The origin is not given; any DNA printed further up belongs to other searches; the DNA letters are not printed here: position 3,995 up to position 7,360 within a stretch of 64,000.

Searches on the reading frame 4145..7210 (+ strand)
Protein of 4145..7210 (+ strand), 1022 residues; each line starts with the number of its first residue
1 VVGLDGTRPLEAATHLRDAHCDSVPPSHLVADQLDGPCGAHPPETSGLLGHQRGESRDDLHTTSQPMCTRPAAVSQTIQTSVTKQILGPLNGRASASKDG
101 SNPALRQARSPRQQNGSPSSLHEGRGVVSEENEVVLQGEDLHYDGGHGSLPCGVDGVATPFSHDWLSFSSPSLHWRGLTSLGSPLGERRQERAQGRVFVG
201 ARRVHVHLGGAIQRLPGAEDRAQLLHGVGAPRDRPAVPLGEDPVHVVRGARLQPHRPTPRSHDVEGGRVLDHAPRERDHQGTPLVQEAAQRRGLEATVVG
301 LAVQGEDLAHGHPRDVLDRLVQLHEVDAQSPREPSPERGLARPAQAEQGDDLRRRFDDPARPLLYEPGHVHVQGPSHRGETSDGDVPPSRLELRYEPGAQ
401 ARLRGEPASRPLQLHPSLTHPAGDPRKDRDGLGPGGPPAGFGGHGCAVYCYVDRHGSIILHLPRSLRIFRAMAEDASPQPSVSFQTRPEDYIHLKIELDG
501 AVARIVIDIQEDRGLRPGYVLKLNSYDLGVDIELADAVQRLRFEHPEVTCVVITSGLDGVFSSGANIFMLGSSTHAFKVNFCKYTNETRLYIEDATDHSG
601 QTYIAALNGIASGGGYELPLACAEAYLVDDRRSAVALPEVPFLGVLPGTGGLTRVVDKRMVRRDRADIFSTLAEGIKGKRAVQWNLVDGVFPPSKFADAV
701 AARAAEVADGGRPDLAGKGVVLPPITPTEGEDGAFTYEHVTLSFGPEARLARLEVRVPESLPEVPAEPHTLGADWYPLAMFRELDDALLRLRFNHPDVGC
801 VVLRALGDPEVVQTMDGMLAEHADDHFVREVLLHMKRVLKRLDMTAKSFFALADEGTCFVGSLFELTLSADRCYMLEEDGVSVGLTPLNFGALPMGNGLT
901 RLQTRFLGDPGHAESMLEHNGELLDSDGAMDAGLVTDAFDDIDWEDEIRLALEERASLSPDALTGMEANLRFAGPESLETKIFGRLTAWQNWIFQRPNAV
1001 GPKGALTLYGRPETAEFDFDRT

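Call 65: search_protein_families(library=pfam, max_evalue=0.00001, proteins=[window:4145-7210:+])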
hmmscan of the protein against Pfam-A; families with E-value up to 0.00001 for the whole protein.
window:4145-7210:+ (1022 aa): 1 family
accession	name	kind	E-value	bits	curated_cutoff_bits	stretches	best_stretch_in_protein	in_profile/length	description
PF00378.25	ECH_1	-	3.5e-20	72.8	27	1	523-711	17-194/251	Enoyl-CoA hydratase/isomerase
